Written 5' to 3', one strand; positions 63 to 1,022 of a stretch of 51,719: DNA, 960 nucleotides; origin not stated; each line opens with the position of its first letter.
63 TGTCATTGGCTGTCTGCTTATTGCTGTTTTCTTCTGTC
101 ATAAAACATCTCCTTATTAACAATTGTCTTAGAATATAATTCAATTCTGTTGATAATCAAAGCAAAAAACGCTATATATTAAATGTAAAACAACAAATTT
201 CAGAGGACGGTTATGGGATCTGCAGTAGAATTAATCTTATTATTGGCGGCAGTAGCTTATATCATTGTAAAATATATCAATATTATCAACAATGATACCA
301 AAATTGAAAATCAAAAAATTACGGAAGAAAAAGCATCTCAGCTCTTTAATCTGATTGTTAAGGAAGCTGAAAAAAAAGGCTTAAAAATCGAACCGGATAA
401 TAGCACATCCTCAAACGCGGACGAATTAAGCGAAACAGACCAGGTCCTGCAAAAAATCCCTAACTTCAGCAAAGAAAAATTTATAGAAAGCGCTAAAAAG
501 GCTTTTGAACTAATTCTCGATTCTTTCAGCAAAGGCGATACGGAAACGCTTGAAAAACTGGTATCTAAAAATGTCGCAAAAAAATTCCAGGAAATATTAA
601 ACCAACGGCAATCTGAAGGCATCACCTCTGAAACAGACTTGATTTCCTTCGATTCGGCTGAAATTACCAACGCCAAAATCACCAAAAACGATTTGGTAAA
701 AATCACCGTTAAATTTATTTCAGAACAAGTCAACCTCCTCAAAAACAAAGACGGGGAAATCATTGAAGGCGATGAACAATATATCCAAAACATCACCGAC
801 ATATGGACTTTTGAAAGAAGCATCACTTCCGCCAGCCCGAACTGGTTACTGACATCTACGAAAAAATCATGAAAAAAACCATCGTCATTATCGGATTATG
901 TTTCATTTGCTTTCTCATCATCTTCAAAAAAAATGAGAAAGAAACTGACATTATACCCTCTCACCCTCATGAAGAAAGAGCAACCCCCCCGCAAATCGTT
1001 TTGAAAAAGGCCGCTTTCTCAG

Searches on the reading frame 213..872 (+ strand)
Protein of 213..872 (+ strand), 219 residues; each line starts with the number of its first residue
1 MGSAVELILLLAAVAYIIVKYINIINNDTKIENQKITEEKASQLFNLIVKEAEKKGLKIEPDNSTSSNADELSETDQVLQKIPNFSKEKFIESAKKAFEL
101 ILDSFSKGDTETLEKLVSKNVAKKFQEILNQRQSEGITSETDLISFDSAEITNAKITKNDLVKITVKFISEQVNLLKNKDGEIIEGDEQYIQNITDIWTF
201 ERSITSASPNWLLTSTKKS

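Call 32: find_encoding_contigs(protein=window:213-872:+, flank=10000, max_places=10)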
Protein window:213-872:+ (219 aa): 2 contigs read that carry it; 2 places shown.
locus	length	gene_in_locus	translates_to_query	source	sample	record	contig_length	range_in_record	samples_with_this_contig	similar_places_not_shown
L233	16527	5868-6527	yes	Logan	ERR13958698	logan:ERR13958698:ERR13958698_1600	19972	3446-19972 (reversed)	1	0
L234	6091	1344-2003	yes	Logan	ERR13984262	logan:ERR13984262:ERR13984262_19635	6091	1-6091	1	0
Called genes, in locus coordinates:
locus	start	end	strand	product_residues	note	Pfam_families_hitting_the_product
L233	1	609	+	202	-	?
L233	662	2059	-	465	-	PF04587:ADP_PFK_GK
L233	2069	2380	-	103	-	-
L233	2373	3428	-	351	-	-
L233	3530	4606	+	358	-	PF00814:TsaD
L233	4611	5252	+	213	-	PF00730:HhH-GPD, PF00633:HHH (weak)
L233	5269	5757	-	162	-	PF02556:SecB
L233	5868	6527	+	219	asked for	PF04280:Tim44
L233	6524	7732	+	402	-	PF03562:MltA, PF06725:3D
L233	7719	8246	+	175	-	-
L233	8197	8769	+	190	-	PF01713:Smr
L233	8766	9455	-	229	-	PF00929:RNase_T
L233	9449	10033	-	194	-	PF01121:CoaE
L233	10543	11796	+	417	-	PF07498:Rho_N, PF07497:Rho_RNA_bind, PF00006:ATP-synt_ab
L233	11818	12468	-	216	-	-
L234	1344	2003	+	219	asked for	PF04280:Tim44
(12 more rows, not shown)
